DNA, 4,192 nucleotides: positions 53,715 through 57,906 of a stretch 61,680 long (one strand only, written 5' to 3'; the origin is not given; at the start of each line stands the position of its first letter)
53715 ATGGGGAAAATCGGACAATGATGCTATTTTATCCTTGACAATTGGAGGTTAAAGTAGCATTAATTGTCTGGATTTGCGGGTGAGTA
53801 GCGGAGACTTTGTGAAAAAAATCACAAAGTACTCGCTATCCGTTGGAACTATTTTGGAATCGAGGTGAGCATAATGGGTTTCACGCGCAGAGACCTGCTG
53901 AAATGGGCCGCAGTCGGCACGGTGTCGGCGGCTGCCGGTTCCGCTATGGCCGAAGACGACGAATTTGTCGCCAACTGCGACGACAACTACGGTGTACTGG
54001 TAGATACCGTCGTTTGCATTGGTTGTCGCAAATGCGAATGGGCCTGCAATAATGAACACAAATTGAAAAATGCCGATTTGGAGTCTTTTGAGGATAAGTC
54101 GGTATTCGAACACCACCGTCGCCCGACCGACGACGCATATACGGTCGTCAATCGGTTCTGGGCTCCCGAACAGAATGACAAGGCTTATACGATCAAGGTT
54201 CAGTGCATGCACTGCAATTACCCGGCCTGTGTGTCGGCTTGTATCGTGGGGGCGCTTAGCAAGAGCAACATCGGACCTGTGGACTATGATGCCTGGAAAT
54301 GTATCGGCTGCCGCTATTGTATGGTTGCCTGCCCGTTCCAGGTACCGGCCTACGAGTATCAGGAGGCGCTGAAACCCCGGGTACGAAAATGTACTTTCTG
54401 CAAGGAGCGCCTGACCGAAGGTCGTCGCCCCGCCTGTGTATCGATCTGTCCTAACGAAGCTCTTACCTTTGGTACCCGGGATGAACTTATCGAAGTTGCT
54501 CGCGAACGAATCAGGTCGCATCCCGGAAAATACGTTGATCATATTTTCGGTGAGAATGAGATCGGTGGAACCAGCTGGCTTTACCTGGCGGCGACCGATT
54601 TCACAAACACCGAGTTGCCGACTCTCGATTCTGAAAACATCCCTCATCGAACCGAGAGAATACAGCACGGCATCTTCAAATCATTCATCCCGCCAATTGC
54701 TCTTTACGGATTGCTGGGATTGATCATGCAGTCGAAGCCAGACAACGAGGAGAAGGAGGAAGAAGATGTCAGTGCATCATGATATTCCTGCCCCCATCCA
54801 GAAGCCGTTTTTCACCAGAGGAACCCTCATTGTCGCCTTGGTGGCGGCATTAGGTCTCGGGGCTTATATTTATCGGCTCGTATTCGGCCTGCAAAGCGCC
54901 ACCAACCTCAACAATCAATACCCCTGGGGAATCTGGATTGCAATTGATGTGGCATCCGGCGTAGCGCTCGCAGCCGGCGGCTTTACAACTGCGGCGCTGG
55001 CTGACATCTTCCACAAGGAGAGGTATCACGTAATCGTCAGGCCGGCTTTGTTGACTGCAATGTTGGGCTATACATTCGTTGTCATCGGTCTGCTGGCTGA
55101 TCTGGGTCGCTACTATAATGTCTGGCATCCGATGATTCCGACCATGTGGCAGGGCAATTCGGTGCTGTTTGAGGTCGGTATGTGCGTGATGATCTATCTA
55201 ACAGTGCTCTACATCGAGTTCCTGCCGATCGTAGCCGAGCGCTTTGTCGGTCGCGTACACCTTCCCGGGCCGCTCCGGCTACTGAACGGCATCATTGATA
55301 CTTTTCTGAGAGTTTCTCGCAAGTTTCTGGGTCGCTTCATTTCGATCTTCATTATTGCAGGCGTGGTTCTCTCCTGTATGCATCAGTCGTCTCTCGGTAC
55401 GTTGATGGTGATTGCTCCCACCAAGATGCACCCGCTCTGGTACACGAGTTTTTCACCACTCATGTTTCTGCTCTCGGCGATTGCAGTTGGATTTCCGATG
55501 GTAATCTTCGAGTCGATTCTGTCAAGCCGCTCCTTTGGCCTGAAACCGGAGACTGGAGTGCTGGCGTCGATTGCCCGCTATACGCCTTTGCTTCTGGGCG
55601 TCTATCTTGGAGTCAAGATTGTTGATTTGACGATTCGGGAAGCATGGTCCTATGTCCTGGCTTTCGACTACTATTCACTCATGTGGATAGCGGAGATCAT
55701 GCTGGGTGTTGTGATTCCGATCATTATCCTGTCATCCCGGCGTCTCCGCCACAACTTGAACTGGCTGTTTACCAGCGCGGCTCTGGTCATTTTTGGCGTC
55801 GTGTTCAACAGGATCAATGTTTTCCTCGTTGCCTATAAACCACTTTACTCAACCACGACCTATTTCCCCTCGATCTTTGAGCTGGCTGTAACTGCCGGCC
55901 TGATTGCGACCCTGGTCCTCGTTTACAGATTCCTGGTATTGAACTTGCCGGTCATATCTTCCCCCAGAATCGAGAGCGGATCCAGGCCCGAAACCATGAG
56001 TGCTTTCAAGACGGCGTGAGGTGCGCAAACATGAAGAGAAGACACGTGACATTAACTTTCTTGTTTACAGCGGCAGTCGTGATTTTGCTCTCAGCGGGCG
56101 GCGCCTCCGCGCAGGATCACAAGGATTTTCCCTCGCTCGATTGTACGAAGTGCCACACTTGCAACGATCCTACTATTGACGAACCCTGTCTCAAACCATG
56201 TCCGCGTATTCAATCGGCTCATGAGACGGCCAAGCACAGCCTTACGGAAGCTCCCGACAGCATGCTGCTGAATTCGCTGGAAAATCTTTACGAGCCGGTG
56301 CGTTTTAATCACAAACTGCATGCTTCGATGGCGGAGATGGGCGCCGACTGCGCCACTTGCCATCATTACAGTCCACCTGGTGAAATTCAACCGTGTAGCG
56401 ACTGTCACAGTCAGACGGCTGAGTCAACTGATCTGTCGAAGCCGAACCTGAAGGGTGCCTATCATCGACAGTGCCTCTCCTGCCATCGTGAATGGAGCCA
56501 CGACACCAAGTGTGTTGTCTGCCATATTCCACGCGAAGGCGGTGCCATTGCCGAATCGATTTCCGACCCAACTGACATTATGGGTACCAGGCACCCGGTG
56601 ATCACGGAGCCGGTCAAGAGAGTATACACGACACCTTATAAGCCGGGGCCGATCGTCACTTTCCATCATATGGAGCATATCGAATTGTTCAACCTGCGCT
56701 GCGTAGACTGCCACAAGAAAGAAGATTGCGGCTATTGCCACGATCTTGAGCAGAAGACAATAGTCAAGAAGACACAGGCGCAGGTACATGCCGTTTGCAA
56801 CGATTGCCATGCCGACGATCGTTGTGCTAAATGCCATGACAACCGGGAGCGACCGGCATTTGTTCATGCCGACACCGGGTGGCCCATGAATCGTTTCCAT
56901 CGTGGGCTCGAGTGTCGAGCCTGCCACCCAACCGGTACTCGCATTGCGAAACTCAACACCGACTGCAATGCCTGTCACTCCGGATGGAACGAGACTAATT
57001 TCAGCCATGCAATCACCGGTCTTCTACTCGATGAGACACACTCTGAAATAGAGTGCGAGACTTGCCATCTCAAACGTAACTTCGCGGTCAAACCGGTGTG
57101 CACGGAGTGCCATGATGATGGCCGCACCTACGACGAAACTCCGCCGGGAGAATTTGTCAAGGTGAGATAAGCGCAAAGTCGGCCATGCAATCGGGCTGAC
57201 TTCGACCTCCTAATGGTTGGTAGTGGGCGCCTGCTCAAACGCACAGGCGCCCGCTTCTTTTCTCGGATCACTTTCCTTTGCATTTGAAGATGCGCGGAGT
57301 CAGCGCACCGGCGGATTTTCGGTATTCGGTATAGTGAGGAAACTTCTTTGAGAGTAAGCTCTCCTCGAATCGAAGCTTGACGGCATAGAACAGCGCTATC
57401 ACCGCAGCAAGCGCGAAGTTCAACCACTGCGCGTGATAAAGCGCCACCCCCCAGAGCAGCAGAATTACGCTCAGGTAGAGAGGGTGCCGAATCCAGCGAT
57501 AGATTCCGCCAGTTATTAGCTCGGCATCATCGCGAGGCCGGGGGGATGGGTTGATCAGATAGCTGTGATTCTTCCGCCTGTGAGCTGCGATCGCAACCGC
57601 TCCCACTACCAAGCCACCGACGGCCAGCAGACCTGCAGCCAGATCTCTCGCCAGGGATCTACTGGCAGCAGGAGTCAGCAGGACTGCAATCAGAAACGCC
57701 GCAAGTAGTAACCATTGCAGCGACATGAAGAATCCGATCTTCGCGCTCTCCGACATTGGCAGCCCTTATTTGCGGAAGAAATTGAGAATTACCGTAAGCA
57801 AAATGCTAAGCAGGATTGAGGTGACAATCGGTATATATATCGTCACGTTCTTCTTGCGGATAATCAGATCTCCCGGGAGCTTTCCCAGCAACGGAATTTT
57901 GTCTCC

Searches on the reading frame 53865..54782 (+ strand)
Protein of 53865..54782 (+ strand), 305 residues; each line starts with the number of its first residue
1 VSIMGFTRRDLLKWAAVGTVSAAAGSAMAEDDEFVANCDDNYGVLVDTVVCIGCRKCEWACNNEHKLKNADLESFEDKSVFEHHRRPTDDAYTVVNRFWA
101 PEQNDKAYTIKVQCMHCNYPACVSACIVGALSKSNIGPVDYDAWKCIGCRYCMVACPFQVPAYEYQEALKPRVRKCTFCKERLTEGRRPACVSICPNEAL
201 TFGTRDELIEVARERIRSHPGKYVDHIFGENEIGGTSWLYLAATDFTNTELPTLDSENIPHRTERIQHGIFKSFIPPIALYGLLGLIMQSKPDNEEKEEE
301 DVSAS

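Call 9: search_protein_families(library=pfam, proteins=[window:53865-54782:+], max_evalue=0.001)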
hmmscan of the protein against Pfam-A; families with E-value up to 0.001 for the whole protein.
window:53865-54782:+ (305 aa): 10 families
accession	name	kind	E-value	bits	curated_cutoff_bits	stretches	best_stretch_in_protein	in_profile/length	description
PF13247.11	Fer4_11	-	1.2e-16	61.1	26.2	1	111-205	7-100/100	4Fe-4S dicluster domain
PF12838.12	Fer4_7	-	5.3e-11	43.3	27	2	113-160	1-52/52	4Fe-4S dicluster domain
PF13187.11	Fer4_9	-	2.9e-09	37.2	27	1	145-199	1-51/52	4Fe-4S dicluster domain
PF13237.11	Fer4_10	-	1.1e-08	35.3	25.5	2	141-196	4-53/53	4Fe-4S dicluster domain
PF12797.12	Fer4_2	-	8e-07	29.1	24.5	1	139-158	3-22/22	4Fe-4S binding domain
PF12837.12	Fer4_6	-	3e-06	27.3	25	1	140-161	3-24/24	4Fe-4S binding domain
PF00037.32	Fer4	-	9e-06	25.7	21.1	1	145-159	7-21/24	4Fe-4S binding domain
PF12798.12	Fer4_3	-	0.00042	21.4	27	0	146-159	1-14/15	4Fe-4S binding domain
PF13183.11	Fer4_8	-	0.00044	21.2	27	0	51-129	5-67/68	4Fe-4S dicluster domain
PF14697.11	Fer4_21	-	0.00052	20.5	35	0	112-158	6-53/59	4Fe-4S dicluster domain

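Call 12: find_homologous_proteins(query=window:53874-54782:+, max_evalue=1e-20)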
Query window:53874-54782:+ (302 aa): 7873 proteins with E <= 1e-20 among 8000 candidates; the best 120 are listed.
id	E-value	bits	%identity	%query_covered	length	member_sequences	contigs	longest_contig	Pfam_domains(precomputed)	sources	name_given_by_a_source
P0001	2.4e-211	718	100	100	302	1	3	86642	PF12797.13,PF12837.13,PF13247.12,PF00037.33,PF12838.13,PF13237.12,PF13187.12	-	-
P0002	2.7e-173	593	83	95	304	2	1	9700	PF12797.13,PF12837.13,PF13247.12,PF12838.13,PF13237.12,PF13187.12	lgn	-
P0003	9.7e-151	519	73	99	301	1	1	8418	PF12797.13,PF12837.13,PF13247.12,PF00037.33,PF12838.13,PF13237.12,PF13187.12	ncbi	-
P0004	7.7e-150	516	73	99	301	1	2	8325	PF12797.13,PF12837.13,PF13247.12,PF12838.13,PF13237.12,PF13187.12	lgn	-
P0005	1.2e-149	516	72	99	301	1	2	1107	PF12797.13,PF12837.13,PF13247.12,PF12838.13,PF13237.12,PF13187.12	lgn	-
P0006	3.0e-149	514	71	99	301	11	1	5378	PF12797.13,PF12837.13,PF13247.12,PF12838.13,PF13237.12,PF13187.12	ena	-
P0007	3.7e-149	514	71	99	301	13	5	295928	PF12797.13,PF12837.13,PF13247.12,PF12838.13,PF13237.12,PF13187.12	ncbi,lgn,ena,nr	ncbi:MAG: 4Fe-4S dicluster domain-containing protein [bacterium]|nr:4Fe-4S dicluster domain-containi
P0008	3.0e-147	508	70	99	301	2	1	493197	PF14697.12,PF12797.13,PF12837.13,PF13247.12,PF12838.13,PF13237.12,PF13187.12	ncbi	-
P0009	3.9e-147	508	70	100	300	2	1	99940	PF12797.13,PF12837.13,PF13247.12,PF12838.13,PF13237.12,PF13187.12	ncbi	-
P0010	5.7e-146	504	71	99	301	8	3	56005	PF12797.13,PF12837.13,PF13247.12,PF12838.13,PF13237.12,PF13187.12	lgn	-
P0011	5.7e-145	500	69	99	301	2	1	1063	PF12797.13,PF12837.13,PF13247.12,PF00037.33,PF12838.13,PF13237.12,PF13187.12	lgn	-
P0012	6.8e-145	500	69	99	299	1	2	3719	PF12797.13,PF13247.12,PF12838.13,PF13237.12,PF13187.12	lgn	-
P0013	1.6e-144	499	70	98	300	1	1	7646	PF12797.13,PF12837.13,PF13247.12,PF00037.33,PF12838.13,PF13237.12,PF13187.12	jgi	jgi:formate dehydrogenase iron-sulfur subunit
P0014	7.7e-144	497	70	99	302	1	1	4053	PF12797.13,PF12837.13,PF13247.12,PF12838.13,PF13237.12,PF13187.12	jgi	jgi:formate dehydrogenase iron-sulfur subunit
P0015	1.1e-143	496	69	99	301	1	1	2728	PF12797.13,PF12837.13,PF13247.12,PF12838.13,PF13237.12,PF13187.12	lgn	-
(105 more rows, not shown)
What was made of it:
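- On Hmc/Nhc-like FeS-NrfD-multihaem membrane module (target operon 53874-57170): One homologue is named 'Protein DVU_0535' by its source (call 12).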

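Call 15: find_related_loci(query=A1, collection=genome_contigs, flank=8000)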
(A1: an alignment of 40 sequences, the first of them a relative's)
Query A1 (302 aa) in genome_contigs; peptide patterns used: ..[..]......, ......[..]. (x = any residue, [..] = any of these).
600 stretches matched a pattern (row limit reached: there are more); 599 encode a relative of the query (tblastn E <= 1e-3); the best 80 are kept; 80 distinct loci.
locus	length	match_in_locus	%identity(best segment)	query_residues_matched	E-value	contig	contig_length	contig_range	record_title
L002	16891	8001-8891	70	1-298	2e-143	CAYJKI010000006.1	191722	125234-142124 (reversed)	MAG TPA_asm: uncultured Ignavibacteria bacterium isolate ERP124720_co1_89 genome assembly, contig: NODE_80_length_191722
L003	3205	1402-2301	65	1-301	9e-141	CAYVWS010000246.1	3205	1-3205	MAG TPA_asm: uncultured Ignavibacteriales bacterium isolate binchicken_co118_103 genome assembly, contig: NODE_49166_len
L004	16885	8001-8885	66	1-296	9e-134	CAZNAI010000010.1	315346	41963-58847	MAG TPA_asm: uncultured Ignavibacteriales bacterium isolate binchicken_co200_62 genome assembly, contig: k141_1819135, w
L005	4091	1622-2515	63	1-297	6e-135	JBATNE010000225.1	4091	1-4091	MAG: Candidatus Zixiibacteriota bacterium isolate MFD10473_ilm_asm_bin15 k127_58111, whole genome shotgun sequence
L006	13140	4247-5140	63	1-297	4e-132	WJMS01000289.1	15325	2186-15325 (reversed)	MAG: candidate division GN15 bacterium isolate Bin_052 k141_3427880, whole genome shotgun sequence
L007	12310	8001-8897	63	1-298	1e-129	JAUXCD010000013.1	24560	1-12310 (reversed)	MAG: Candidatus Zixiibacteriota bacterium isolate CSMAG_2816 CSMAG_2816_k117_412954_length_24560_cov_74.6135, whole geno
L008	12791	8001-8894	65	1-297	4e-128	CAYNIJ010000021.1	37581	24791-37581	MAG TPA_asm: uncultured Ignavibacteriales bacterium isolate SRP302447_co2_58 genome assembly, contig: NODE_3029_length_3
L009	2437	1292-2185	61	1-299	4e-130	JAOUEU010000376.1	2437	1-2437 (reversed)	MAG: Candidatus Zixiibacteriota bacterium isolate 4_1_July_SF_Bin17 4_1_July_SF_Bin17_scaffold_32756_c1, whole genome sh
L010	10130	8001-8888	60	3-295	3e-121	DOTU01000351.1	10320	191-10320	MAG TPA_asm: Candidatus Zixiibacteriota bacterium isolate UBA10806 contig_4642, whole genome shotgun sequence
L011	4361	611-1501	58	1-295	2e-121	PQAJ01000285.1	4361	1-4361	MAG: Holophagae bacterium isolate FeB_10 contig_14269, whole genome shotgun sequence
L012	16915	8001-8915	58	1-297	7e-118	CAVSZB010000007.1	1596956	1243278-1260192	MAG: uncultured bacterium isolate MFD04716.bin.1.312 genome assembly, contig: contig_6328, whole genome shotgun sequence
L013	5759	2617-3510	57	1-298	4e-112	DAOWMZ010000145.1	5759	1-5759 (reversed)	MAG TPA_asm: Candidatus Zixiibacteriota bacterium isolate CSMAG_3015 CSMAG_3015_k141_232328_length_5759_cov_18.6483, who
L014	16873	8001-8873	54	1-292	5e-110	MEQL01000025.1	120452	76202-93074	MAG: Bdellovibrionales bacterium RIFOXYD12_FULL_39_22 rifoxyd3_full_scaffold_24, whole genome shotgun sequence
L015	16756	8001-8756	61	37-287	2e-107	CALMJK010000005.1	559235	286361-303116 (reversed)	MAG TPA_asm: uncultured bacterium isolate SRR5468112_bin.3_CONCOCT_v1.1_MAG genome assembly, contig: ERZ781236.2, whole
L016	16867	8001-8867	55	5-293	5e-107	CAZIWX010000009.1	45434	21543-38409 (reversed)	MAG TPA_asm: uncultured Lentisphaeria bacterium isolate binchicken_co172_181 genome assembly, contig: NODE_491_length_45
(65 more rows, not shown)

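Call 45: find_encoding_contigs(protein=P0008, flank=10000, max_places=1)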
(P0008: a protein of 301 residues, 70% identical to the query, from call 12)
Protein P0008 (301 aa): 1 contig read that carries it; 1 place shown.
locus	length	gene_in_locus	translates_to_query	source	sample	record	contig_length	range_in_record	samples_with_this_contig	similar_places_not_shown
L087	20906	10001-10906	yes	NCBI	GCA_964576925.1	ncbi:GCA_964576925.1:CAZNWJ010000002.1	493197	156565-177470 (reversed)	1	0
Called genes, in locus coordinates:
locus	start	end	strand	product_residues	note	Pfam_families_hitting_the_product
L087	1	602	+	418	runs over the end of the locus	PF13646:HEAT_2 (faint)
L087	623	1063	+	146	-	PF00027:cNMP_binding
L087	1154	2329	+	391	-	PF00072:Response_reg, PF07228:SpoIIE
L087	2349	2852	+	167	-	PF00072:Response_reg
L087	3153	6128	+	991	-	PF13620:CarboxypepD_reg, PF13715:CarbopepD_reg_2, PF07715:Plug (weak), PF00593:TonB_dep_Rec_b-barrel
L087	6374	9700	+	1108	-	PF28492:Beta_helix_4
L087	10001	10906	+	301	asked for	PF14697:Fer4_21 (faint), PF13247:Fer4_11, PF12838:Fer4_7 (weak), PF12797:Fer4_2 (weak), PF12837:Fer4_6 (weak), PF13187:Fer4_9 (weak), PF13237:Fer4_10 (weak)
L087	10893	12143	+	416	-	PF03916:NrfD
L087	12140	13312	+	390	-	PF14522:Cytochrome_C7 (faint), PF14537:Cytochrom_c3_2 (faint), PF02085:Cytochrom_CIII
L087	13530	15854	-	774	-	PF00912:Transgly, PF00905:Transpeptidase, PF06832:BiPBP_C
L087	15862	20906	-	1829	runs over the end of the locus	PF13205:Big_5, PF11974:bMG3, PF01835:MG2, PF17972:bMG5, PF17962:bMG6, PF07703:A2M_BRD, PF00207:A2M, PF17973:bMG10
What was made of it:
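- L087 has only a 146-aa cNMP-binding protein without an HTH hit (call 45).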

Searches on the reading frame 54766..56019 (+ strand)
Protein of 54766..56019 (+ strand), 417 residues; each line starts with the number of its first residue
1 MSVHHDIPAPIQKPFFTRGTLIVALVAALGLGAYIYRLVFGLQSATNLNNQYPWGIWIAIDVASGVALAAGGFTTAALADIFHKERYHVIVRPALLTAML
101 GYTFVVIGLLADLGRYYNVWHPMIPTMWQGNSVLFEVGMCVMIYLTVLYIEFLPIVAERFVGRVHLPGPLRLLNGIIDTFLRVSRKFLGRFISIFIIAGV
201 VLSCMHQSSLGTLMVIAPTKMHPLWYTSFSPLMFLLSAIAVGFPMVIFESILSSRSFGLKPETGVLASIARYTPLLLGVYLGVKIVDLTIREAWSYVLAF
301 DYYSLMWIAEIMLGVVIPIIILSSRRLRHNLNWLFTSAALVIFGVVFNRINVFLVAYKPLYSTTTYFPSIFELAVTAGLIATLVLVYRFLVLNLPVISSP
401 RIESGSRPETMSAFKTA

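Call 9: search_protein_families(library=pfam, proteins=[window:54766-56019:+], max_evalue=0.001)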
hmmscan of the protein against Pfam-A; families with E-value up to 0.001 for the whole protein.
window:54766-56019:+ (417 aa): 1 family
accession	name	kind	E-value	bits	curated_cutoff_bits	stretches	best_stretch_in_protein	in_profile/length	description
PF03916.19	NrfD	-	2.4e-23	83.7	25.8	1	46-355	3-307/313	Polysulphide reductase, NrfD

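Call 11: find_encoding_contigs(protein=window:54766-56019:+, flank=10000, max_places=6)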
Protein window:54766-56019:+ (417 aa): 1 contig read that carries it; 1 place shown.
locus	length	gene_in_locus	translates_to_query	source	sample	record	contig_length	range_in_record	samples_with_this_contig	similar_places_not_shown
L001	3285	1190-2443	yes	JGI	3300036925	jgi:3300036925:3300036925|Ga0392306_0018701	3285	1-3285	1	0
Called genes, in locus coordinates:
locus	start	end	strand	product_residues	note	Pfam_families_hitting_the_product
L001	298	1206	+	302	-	PF00037:Fer4 (faint), PF12838:Fer4_7 (faint), PF13247:Fer4_11, PF12797:Fer4_2 (weak), PF12837:Fer4_6 (weak), PF13187:Fer4_9 (weak), PF13237:Fer4_10 (weak)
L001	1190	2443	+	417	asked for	PF03916:NrfD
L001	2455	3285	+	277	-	?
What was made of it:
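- Checked: This start agrees with the 302-aa gene called on a public contig (call 11).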

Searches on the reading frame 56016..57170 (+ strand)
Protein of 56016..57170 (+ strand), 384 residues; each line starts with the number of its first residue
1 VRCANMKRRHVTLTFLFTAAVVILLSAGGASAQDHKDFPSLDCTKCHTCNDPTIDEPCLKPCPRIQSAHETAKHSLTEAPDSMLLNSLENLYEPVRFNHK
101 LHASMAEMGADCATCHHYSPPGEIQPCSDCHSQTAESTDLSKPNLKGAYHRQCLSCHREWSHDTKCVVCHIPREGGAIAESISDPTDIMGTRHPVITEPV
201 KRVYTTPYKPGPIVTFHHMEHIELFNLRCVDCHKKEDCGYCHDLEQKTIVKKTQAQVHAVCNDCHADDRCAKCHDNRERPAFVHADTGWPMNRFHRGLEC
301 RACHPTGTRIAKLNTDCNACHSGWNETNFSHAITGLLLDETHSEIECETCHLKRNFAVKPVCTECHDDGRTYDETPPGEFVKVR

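Call 9: search_protein_families(library=pfam, proteins=[window:56016-57170:+], max_evalue=0.001)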
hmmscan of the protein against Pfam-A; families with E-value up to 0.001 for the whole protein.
window:56016-57170:+ (384 aa): 3 families
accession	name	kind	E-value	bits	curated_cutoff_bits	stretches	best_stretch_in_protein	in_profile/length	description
PF02085.21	Cytochrom_CIII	-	2.3e-16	60.4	22.9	1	90-170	16-101/101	Class III cytochrome C family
PF14522.11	Cytochrome_C7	-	1.9e-11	44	24.8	1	269-322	15-67/67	Cytochrome c7 and related cytochrome c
PF14537.11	Cytochrom_c3_2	-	1.7e-05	25.7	25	1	296-367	5-79/79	Cytochrome c3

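Call 38: search_solved_structures(query=window:56016-57170:+, max_evalue=0.01)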
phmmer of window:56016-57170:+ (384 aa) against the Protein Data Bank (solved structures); distinct sequences matched with E-value up to 0.01: 13.
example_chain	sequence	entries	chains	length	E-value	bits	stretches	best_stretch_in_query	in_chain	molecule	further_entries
2e84_A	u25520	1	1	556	1e-17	67.2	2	107-173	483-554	High-molecular-weight cytochrome c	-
1gws_A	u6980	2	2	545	2.9e-16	62.4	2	101-173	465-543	HIGH-MOLECULAR-WEIGHT CYTOCHROME C | High-molecular-weight cytochrome c precursor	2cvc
1h29_A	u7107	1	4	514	3.2e-16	62.3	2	101-173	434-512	HIGH-MOLECULAR-WEIGHT CYTOCHROME C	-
19hc_A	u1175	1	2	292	5.1e-14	55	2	79-170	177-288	PROTEIN (NINE-HAEM CYTOCHROME C)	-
1z1n_X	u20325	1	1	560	6.3e-14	54.7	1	110-174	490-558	sixteen heme cytochrome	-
1duw_A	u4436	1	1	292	1.5e-12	50.2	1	79-173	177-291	NONAHEME CYTOCHROME C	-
1ofw_A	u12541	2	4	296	3.3e-12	49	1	79-171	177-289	NINE-HEME CYTOCHROME C | NINE HEME CYTOCHROME C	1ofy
3cao_A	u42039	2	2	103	1.1e-06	30.8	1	95-171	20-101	CYTOCHROME C3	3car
2bq4_A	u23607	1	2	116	1e-05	27.7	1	87-163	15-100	BASIC CYTOCHROME C3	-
1m1p_A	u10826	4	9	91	0.00023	23.2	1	294-372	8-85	Small tetraheme cytochrome c | Periplasmic tetraheme cytochrome c CctA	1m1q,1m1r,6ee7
6hr0_A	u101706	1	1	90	0.0017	20.4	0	294-374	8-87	Cytochrome C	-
6jzb_A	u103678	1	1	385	0.0046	18.9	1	293-370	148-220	Chaperone protein DnaJ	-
1w7o_A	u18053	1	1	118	0.0073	18.3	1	92-165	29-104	CYTOCHROME C3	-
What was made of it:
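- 53874..57170 (+): Target operon: Tat-signal 4Fe-4S protein (53874-54782), NrfD-type membrane subunit (54766-56019) and 13-CXXCH cytochrome c (56016-57170), with overlapping reading frames. PDB matches to Desulfovibrio high-molecular-weight and nine-haem cytochromes (call 38).
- On Hmc/Nhc-like FeS-NrfD-multihaem membrane module (target operon 53874-57170): HmcA and nine-haem cytochrome matches (call 38).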

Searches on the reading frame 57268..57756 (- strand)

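Call 9: search_protein_families(library=pfam, proteins=[window:57268-57756:-], max_evalue=0.001)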
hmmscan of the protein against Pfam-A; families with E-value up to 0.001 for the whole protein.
window:57268-57756:- (162 aa): 3 families
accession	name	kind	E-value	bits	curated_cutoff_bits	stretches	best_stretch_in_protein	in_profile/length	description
PF04191.18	PEMT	-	1.7e-13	51.3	25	1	76-139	40-102/105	Phospholipid methyltransferase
PF04140.19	ICMT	-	7.4e-09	36.4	24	1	75-136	30-94/95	Isoprenylcysteine carboxyl methyltransferase (ICMT) family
PF06966.17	DUF1295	-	7e-07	29.4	20.4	1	9-146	89-232/235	Protein of unknown function (DUF1295)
